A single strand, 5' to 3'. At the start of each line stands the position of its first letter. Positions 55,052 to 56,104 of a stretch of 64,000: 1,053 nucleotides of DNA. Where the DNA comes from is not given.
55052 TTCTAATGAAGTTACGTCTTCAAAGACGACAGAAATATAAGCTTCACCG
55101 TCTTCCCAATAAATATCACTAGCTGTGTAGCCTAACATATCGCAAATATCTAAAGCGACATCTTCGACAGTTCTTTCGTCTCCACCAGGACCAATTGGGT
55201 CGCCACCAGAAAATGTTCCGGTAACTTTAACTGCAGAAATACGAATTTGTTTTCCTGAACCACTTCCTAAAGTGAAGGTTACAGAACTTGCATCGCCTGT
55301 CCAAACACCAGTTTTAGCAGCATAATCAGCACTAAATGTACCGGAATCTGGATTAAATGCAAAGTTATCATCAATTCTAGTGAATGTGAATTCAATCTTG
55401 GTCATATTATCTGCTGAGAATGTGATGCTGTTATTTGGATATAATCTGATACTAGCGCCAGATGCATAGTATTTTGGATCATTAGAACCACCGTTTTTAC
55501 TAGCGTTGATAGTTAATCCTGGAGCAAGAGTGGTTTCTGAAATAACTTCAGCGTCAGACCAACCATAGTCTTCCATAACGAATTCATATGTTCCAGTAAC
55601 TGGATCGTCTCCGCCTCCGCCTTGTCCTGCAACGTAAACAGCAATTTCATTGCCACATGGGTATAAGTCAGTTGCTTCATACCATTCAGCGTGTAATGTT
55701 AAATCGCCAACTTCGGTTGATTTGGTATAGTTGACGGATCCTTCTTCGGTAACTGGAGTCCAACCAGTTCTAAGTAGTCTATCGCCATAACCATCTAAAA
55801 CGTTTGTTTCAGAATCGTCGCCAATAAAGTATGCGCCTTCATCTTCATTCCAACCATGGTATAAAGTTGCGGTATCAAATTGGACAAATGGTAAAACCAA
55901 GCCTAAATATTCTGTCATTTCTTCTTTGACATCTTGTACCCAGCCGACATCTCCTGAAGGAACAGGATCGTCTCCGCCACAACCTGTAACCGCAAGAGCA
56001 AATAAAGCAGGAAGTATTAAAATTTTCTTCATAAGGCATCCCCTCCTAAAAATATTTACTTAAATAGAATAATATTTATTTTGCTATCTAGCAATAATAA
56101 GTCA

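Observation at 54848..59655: Pair of paralogous, highly acidic modular lipoproteins flanking a two-gene unit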

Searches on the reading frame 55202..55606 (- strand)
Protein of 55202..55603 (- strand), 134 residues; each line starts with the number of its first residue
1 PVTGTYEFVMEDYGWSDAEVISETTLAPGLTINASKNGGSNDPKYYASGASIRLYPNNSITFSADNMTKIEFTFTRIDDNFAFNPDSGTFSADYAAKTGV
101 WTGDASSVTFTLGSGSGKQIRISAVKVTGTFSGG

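Call 26: search_protein_families(library=pfam, proteins=[window:55202-55603:-], max_evalue=10)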
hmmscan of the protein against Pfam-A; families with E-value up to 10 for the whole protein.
seq(134 aa): 1 family
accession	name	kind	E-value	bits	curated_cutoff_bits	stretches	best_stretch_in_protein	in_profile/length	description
PF13648.12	Lipocalin_4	-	0.061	14.7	22.4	1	59-121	16-78/89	Lipocalin-like domain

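Call 39: find_homologous_proteins(query=A4, max_evalue=0.001)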
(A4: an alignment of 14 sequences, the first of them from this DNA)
Query A4 (14 sequences) (135 aa, profile of the alignment): 12 proteins with E <= 0.001 among 5964 candidates.
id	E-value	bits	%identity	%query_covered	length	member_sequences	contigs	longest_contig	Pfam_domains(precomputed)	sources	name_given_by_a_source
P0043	1.2e-27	115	39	66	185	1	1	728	-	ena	-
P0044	6.7e-27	112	33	85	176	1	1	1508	-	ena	-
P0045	6.9e-24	103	38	73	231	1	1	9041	-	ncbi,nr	ncbi:MAG: hypothetical protein HUK03_07980, partial [Bacteroidaceae bacterium]|nr:hypothetical prote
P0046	9.1e-22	96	46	73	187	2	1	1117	-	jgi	jgi:hypothetical protein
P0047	4.1e-20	90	37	86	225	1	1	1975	-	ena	-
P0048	1.2e-19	89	31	85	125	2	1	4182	-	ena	-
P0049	3.1e-18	84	32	66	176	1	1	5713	-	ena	-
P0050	1.6e-14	72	38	88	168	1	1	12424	-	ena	-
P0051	3.2e-13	68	29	87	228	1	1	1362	-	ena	-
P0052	3.3e-13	68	26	57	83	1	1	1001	-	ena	-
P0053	1.6e-12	66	26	59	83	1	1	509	-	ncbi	-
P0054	2.2e-9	56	30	63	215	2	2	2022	-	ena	-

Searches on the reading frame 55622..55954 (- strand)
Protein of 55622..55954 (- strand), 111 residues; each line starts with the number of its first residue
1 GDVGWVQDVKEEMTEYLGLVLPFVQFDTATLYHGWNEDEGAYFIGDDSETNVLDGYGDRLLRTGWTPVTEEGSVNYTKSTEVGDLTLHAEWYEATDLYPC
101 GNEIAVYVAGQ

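Call 31: search_solved_structures(query=A3, max_evalue=10)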
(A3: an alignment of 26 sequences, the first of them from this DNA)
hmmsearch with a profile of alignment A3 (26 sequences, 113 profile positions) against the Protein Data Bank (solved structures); distinct sequences matched with E-value up to 10: 4.
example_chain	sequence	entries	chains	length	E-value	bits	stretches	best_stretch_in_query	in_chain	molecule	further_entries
2lci_A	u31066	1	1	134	0.04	17.2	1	44-80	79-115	Protein OR36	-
2lr0_A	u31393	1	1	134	0.041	17.2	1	48-80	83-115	P-loop ntpase fold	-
2lrh_A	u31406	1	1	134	0.043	17.2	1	44-80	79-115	De novo designed protein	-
2l69_A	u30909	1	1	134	0.14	15.5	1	28-83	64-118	Rossmann 2x3 fold protein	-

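Call 40: search_protein_representatives(alignment_id=A3)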
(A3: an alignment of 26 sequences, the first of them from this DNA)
Query: 26 sequences, 113 profile positions. Proteins with E-value up to 0.001 (for the whole library): 395; up to 1e-10: 169; up to 1e-30: 20. The best 150 are listed.
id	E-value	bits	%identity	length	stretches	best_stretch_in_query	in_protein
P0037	2.5e-73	259.6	-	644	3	2-113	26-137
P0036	1.3e-71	254.0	-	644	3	2-112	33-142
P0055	4.3e-70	249.2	-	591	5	2-112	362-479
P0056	1.1e-65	235.0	-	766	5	2-106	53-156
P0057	5.1e-55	200.6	-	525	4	2-108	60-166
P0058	8.6e-54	196.6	-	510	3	3-110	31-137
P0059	1.5e-52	192.6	-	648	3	2-112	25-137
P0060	9.5e-50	183.6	-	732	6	2-107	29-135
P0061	2.7e-43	162.8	-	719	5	3-112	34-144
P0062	2.4e-41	156.6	-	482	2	5-110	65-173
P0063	1.6e-39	150.7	-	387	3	3-111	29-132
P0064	5.4e-38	145.8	-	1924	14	18-94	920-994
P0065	4.8e-37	142.7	-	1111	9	2-95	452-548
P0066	5.2e-36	139.4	-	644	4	3-111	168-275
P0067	3.8e-35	136.6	-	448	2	3-110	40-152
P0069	6.3e-33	129.4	-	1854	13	3-98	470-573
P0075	4.4e-29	117.1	-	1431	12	2-95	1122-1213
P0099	1.1e-21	93.2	-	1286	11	3-90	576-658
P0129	6.9e-18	81.0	-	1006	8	2-81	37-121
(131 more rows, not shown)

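Call 44: search_protein_families(library=pfam, alignment_id=A5, max_evalue=0.001)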
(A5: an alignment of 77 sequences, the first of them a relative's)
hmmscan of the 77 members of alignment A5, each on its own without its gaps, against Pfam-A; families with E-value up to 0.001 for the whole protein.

A. member 1, P0055 (591 aa): 0 families

B. families by the number of members that match (of 77 scanned): 11 families
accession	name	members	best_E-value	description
PF02368.24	Big_2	3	1.7e-18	Bacterial Ig-like domain (group 2)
PF07523.18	Big_3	3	3.8e-11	Bacterial Ig-like domain (group 3)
PF01391.23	Collagen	3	2.2e-09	Collagen triple helix repeat (20 copies)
PF11193.13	DUF2812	3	5.3e-07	Protein of unknown function (DUF2812)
PF20234.3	DUF6591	2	0.00015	Family of unknown function (DUF6591)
PF09479.16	Flg_new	1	2.6e-09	Listeria-Bacteroides repeat domain (List_Bact_rpt)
PF05887.16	Trypan_PARP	1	1.4e-05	Procyclic acidic repetitive protein (PARP)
PF10743.14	Phage_Cox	1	2.9e-05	Regulatory phage protein cox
PF12010.13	DUF3502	1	5.9e-05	Domain of unknown function (DUF3502)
PF20578.4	aBig_2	1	0.00025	Atrophied bacterial Ig domain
PF04360.17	Serglycin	1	0.00038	Serglycin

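Call 47: find_related_loci(query=A6, collection=genome_contigs, flank=6000)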
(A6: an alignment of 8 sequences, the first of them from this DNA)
Query A6 (111 aa) in genome_contigs; peptide patterns used: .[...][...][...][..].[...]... (x = any residue, [..] = any of these).
15 stretches matched a pattern; 4 encode a relative of the query (tblastn E <= 1e-3); 4 distinct loci.
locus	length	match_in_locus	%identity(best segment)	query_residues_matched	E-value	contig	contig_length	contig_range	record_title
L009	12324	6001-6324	79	3-110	1e-57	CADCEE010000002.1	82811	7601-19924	MAG: uncultured Erysipelotrichaceae bacterium isolate RUG14566 genome assembly, contig: RUG14566_asm_2, whole genome sho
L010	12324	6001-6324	77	3-110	3e-56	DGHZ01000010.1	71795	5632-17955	MAG TPA_asm: Bacillales bacterium UBA3835 UBA3835_contig_7401, whole genome shotgun sequence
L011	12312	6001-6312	67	2-108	5e-46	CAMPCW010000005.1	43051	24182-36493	MAG: uncultured Bacillales bacterium isolate SRR873610_bin.95_metaWRAP_v1.3_MAG genome assembly, contig: NODE_1038_lengt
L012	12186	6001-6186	35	5-65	2e-4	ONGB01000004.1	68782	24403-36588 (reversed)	uncultured Erysipelotrichaceae bacterium isolate RUG275 genome assembly, contig: scaffold_503, whole genome shotgun sequ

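Call 54: search_solved_structures(query=A7, max_evalue=10, show_alignments=2)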
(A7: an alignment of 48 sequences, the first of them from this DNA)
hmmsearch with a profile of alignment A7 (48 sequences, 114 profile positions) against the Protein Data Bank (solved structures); distinct sequences matched with E-value up to 10: 3.
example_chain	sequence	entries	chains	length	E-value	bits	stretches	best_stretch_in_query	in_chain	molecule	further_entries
2lrh_A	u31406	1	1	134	0.18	15.1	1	40-75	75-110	De novo designed protein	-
2lci_A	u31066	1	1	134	0.2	15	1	39-75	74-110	Protein OR36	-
2lr0_A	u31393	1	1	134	0.39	14.1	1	41-75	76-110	P-loop ntpase fold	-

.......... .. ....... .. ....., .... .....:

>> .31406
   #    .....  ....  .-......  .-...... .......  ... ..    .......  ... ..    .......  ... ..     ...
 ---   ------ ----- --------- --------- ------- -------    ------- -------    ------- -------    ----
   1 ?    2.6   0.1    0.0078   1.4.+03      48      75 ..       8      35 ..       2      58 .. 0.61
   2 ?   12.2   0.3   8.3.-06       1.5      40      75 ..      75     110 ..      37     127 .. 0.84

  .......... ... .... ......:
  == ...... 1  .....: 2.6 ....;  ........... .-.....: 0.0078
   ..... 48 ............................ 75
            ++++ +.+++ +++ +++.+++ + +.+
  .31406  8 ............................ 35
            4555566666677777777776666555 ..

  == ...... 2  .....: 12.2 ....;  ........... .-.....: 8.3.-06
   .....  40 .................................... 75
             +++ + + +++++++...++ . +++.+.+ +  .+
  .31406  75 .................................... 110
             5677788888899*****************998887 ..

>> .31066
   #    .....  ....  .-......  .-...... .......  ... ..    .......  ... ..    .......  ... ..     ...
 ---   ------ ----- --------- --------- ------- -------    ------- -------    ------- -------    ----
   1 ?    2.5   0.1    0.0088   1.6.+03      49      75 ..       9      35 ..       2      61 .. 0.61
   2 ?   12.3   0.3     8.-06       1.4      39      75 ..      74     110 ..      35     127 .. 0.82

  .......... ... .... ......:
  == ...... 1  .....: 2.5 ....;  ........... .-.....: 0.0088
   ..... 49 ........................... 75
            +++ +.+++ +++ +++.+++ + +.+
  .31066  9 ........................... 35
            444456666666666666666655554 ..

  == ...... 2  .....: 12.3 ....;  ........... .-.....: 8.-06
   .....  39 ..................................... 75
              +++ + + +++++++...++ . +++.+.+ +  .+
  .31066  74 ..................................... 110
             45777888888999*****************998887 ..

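Call 84: search_protein_families(library=pfam, alignment_id=A7, max_evalue=1)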
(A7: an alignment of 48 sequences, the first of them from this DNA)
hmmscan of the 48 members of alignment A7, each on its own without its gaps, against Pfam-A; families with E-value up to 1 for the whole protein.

A. member 1, seq(111 aa): 0 families

B. families by the number of members that match (of 48 scanned): 23 families
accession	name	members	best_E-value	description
PF11193.13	DUF2812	3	0.00042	Protein of unknown function (DUF2812)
PF08549.15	SWI-SNF_Ssr4_N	1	0.00079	SWI/SNF and RSC complexes subunit Ssr4 N-terminal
PF06165.18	GH94_b-supersand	1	0.0031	Glycosyl hydrolase 94, supersandwich domain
PF02128.21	Peptidase_M36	1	0.011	Fungalysin metallopeptidase (M36)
PF20203.3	DUF6565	1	0.02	Domain of unknown function (DUF6565)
PF18860.6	AbiJ_NTD3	1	0.033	AbiJ N-terminal domain 3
PF20335.4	DUF6630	1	0.034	Domain of unknown function (DUF6630)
PF20234.3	DUF6591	1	0.034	Family of unknown function (DUF6591)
PF23790.1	Kyano_Gp96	1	0.043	Kyanoviridae Gp96 protein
PF05030.17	SSXT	1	0.05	SSXT protein (N-terminal region)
PF16410.10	DUF5018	1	0.065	Domain of unknown function (DUF5018)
PF04288.19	MukE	1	0.1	MukE-like family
PF14137.11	DUF4304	1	0.11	Domain of unknown function (DUF4304)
PF16282.11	SANT_DAMP1_like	1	0.14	SANT/Myb-like domain of DAMP1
PF02920.21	Integrase_DNA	1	0.14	DNA binding domain of tn916 integrase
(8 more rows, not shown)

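Call 85: list_cluster_members(proteins=[P0056, P0058, P0060, P0061, P0064, P0065, P0069, P0075, P0099, P0129])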
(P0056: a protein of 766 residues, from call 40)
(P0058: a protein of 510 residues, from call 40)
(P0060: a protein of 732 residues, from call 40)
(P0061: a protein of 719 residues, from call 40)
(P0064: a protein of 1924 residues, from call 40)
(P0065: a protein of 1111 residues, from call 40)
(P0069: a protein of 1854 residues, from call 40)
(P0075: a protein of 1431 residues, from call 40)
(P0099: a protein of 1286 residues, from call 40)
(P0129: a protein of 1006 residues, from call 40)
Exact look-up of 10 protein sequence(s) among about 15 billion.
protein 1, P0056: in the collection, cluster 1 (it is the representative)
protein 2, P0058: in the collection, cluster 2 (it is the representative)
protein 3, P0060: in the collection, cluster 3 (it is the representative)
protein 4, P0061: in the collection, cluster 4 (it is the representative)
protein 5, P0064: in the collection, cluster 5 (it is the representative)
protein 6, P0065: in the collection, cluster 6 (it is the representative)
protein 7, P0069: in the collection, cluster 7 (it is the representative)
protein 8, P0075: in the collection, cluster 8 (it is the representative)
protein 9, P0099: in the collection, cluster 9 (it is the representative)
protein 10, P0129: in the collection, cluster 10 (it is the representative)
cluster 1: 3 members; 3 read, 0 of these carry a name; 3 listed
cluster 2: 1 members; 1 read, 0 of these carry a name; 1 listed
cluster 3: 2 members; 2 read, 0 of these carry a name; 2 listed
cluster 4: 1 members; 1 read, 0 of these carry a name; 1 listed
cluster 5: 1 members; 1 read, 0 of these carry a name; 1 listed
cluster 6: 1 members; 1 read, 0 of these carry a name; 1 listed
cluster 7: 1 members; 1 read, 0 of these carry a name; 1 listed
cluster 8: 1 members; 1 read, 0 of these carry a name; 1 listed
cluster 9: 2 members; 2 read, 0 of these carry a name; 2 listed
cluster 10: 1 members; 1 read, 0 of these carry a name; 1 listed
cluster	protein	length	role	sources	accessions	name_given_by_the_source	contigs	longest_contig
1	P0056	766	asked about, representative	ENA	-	-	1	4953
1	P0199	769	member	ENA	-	-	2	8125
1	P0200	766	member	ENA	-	-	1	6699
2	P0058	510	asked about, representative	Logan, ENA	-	-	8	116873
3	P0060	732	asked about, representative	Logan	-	-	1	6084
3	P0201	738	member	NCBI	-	-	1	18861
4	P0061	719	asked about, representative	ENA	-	-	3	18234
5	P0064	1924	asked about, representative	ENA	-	-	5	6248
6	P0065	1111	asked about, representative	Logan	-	-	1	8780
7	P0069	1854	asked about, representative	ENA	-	-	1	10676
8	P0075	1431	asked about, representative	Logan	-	-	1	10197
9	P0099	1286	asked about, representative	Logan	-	-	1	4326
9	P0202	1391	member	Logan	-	-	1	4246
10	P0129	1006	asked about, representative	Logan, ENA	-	-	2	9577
